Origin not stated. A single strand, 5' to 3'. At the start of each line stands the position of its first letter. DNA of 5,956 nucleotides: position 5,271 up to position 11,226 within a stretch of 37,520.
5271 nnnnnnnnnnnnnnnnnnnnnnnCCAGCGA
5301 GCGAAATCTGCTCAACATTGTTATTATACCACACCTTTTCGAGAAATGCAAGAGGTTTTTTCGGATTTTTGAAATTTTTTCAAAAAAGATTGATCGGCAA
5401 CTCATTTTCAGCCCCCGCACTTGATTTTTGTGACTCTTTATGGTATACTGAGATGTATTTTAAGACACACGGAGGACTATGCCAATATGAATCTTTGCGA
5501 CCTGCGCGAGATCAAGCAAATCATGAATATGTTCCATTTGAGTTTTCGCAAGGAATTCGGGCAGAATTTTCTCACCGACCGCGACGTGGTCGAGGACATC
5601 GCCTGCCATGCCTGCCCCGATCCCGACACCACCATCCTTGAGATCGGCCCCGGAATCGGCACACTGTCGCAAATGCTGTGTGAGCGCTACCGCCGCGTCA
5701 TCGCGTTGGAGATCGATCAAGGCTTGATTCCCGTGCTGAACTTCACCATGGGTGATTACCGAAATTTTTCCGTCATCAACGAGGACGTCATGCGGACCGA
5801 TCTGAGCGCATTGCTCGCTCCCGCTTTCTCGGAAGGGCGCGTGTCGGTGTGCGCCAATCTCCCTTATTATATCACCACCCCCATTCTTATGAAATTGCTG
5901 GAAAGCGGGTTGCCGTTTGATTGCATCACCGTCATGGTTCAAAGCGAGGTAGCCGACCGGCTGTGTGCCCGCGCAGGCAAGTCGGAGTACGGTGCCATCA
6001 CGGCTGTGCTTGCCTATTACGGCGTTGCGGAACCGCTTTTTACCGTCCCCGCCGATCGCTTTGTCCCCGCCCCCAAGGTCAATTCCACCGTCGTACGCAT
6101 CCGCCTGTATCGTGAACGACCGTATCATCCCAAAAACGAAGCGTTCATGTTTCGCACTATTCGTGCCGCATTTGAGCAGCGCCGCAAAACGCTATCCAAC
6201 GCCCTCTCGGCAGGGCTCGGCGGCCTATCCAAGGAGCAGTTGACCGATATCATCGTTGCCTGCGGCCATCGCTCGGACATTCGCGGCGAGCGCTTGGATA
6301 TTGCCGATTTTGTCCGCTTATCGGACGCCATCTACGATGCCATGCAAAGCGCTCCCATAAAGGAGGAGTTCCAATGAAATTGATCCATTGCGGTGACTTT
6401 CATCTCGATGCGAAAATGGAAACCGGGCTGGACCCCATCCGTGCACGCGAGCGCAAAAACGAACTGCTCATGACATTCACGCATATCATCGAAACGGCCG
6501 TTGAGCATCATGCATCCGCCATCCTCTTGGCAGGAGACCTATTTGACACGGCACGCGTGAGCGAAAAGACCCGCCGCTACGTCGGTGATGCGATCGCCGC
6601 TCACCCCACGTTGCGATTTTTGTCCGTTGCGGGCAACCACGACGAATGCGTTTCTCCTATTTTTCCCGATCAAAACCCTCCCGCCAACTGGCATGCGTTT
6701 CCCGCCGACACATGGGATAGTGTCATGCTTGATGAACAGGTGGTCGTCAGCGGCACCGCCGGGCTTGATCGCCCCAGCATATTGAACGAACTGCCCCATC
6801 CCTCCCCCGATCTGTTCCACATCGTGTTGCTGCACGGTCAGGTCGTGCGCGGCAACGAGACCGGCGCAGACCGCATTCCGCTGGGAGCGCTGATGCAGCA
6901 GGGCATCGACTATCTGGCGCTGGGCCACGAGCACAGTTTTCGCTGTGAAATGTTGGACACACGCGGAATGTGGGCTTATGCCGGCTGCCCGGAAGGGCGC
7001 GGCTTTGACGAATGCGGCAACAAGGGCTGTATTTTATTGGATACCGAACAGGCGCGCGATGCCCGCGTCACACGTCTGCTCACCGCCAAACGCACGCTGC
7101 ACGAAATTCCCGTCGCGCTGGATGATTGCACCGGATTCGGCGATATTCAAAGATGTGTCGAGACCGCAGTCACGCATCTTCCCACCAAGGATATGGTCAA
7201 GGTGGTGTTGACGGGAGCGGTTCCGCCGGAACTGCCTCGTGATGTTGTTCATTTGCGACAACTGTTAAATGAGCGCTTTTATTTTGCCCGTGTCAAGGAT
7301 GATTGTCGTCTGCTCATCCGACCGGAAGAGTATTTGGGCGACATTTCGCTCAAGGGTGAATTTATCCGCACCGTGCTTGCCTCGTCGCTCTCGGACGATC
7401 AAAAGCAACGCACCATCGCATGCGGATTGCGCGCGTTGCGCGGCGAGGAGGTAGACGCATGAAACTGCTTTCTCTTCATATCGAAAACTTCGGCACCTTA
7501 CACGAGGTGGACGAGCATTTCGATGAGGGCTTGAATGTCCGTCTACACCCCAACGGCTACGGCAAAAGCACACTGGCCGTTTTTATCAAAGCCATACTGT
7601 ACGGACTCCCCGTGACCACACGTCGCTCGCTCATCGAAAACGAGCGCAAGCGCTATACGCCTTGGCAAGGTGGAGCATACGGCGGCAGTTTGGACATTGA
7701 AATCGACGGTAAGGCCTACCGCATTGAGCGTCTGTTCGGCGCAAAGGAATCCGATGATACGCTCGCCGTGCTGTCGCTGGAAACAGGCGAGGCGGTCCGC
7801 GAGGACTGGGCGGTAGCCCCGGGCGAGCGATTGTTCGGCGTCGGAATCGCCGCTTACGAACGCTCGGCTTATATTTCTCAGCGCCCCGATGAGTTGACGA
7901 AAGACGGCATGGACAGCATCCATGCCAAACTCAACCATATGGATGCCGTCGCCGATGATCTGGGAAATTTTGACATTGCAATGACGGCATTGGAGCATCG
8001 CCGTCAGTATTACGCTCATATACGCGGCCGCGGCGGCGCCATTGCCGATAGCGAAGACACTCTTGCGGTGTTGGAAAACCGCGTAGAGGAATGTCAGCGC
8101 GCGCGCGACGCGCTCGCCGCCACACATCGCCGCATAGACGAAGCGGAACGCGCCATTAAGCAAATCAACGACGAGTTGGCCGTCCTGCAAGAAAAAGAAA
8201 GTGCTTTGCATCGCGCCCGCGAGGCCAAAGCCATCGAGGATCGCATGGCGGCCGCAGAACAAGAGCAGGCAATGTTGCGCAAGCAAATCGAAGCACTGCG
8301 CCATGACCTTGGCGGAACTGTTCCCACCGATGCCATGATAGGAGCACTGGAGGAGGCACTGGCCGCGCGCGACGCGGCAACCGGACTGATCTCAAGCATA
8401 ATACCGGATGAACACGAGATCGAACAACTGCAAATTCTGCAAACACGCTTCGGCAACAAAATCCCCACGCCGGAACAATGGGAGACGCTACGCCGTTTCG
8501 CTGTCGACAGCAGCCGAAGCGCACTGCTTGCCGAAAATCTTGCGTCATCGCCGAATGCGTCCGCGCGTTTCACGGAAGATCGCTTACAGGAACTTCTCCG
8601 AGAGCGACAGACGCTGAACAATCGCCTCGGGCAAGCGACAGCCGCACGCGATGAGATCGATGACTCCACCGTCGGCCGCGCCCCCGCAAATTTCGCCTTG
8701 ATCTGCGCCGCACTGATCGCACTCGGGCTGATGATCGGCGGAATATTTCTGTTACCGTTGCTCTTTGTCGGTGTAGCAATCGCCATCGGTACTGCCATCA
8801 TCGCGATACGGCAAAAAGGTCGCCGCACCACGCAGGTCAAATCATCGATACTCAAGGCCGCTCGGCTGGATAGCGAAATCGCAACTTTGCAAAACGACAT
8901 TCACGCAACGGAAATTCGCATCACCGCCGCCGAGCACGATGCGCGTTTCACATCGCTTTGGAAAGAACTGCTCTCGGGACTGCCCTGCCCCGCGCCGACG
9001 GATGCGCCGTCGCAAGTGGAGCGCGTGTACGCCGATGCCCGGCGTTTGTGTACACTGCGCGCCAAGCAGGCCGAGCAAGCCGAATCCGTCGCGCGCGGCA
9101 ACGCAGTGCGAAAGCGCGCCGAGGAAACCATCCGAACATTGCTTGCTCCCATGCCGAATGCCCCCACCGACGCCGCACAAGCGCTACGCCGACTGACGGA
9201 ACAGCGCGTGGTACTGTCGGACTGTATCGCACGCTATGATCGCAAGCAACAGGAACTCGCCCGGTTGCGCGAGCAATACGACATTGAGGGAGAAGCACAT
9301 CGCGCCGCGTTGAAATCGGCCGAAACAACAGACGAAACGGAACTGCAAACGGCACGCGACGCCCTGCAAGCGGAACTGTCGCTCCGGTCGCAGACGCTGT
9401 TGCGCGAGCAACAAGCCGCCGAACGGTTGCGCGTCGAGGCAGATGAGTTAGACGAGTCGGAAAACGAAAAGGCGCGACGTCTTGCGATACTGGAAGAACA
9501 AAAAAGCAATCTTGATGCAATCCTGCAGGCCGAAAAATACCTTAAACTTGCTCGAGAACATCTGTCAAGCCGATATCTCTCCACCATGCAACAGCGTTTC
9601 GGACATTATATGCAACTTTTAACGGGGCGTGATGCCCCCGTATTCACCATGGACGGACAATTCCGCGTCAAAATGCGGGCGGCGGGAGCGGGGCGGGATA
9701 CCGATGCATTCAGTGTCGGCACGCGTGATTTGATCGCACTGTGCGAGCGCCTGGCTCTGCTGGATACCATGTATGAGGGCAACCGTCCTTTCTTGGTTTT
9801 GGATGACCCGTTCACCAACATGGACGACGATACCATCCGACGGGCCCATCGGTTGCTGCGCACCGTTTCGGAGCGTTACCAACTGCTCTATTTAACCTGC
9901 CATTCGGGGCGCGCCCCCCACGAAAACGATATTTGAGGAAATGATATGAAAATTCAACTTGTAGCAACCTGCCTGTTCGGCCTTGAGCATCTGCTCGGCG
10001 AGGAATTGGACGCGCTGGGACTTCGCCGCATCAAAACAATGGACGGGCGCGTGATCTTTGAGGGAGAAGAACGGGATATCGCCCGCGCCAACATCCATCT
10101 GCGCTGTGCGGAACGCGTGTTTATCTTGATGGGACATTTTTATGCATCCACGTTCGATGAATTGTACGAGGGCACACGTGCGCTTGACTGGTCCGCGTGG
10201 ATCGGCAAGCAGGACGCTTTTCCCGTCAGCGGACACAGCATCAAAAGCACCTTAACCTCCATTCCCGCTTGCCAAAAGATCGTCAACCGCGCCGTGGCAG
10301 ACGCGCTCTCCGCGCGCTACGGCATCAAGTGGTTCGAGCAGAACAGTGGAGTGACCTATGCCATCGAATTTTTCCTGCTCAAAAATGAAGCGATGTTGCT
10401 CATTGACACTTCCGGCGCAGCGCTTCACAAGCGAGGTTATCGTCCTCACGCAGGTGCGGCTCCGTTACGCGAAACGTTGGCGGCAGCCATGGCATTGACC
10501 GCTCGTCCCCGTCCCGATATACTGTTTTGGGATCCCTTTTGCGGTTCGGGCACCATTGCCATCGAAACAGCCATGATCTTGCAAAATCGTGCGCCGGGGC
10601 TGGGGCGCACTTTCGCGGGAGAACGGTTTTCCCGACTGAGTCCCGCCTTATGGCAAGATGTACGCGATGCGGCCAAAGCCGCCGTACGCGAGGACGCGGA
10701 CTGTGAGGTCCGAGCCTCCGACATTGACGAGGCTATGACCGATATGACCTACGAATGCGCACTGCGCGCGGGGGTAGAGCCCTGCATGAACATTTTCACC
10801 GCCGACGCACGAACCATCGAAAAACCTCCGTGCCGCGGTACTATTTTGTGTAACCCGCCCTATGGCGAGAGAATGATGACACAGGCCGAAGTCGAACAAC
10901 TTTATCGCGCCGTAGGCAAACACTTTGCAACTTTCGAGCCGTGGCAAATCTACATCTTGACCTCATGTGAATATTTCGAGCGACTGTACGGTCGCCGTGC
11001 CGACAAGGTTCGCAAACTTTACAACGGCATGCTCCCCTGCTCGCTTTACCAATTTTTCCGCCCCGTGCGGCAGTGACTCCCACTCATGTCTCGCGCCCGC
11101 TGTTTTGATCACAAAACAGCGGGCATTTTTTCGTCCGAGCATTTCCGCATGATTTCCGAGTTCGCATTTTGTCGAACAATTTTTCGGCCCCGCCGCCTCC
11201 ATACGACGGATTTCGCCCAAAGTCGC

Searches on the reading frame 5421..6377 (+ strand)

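Call 60: search_protein_families(library=pfam, proteins=[window:5421-6377:+], max_evalue=0.00001)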
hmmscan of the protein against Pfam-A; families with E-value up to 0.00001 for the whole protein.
window:5421-6377:+ (318 aa): 1 family
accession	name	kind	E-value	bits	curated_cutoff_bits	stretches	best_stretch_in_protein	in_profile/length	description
PF00398.26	RrnaAD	-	6.4e-55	186.5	24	1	41-266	3-227/263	Ribosomal RNA adenine dimethylase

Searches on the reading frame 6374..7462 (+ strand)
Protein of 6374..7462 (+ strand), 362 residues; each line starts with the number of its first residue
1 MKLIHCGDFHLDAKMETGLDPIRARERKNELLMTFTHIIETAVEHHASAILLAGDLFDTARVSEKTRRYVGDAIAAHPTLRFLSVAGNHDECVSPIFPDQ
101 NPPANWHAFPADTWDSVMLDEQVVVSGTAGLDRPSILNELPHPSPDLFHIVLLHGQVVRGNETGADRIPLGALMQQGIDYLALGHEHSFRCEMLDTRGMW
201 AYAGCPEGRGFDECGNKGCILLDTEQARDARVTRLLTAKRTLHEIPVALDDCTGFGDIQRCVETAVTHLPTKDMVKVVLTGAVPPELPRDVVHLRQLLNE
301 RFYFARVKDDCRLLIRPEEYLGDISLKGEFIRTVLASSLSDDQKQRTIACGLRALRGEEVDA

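Call 60: search_protein_families(library=pfam, proteins=[window:6374-7462:+], max_evalue=0.00001)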
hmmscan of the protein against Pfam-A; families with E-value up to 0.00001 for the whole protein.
window:6374-7462:+ (362 aa): 1 family
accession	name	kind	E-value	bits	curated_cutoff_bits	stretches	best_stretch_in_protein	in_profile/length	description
PF00149.33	Metallophos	-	2.2e-13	51.5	21.5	1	1-188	1-190/191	Calcineurin-like phosphoesterase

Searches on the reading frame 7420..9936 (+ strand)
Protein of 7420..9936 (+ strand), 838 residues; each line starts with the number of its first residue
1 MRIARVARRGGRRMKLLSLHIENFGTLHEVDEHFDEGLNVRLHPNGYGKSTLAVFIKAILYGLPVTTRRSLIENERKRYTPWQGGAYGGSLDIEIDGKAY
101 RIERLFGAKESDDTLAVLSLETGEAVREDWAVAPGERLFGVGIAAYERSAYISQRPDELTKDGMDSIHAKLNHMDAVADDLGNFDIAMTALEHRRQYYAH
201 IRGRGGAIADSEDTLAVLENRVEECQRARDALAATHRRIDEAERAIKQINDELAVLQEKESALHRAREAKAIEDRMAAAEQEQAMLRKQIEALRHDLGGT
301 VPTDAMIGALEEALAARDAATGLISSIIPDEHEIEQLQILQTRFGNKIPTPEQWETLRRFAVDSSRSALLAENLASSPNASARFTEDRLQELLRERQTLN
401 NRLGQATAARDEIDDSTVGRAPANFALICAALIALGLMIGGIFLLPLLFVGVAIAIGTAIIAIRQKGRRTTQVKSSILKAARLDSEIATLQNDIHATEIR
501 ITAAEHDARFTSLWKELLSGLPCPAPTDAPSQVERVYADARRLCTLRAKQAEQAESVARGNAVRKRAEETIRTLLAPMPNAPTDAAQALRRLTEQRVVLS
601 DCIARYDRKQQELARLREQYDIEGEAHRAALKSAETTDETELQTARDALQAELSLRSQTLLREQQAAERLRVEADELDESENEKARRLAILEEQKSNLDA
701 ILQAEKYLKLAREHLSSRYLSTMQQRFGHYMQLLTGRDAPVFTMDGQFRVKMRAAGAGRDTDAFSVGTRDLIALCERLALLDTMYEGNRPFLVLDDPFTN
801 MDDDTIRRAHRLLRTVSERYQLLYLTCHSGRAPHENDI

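Call 60: search_protein_families(library=pfam, proteins=[window:7420-9936:+], max_evalue=0.00001)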
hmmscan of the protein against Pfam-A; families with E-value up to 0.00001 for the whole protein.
window:7420-9936:+ (838 aa): 2 families
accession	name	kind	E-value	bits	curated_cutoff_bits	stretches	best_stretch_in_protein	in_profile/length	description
PF13476.12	AAA_23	-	2.1e-08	35.5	27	1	18-283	1-200/201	AAA domain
PF02463.25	SMC_N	-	1.3e-07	31.7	40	0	486-828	135-198/220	RecF/RecN/SMC N terminal domain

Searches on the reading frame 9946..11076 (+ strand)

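Call 60: search_protein_families(library=pfam, proteins=[window:9946-11076:+], max_evalue=0.00001)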
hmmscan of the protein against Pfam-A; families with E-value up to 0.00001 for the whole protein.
window:9946-11076:+ (376 aa): 3 families
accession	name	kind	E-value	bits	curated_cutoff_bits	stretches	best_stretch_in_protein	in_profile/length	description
PF01170.24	UPF0020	-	7.2e-45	153.5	22.3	1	163-368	1-196/197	RMKL-like, methyltransferase domain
PF22020.1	RlmL_1st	-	6.3e-23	80.9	27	1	4-59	1-55/55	RlmL ferredoxin-like domain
PF02926.22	THUMP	-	9.7e-10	39.2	20.6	1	68-154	2-84/84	THUMP domain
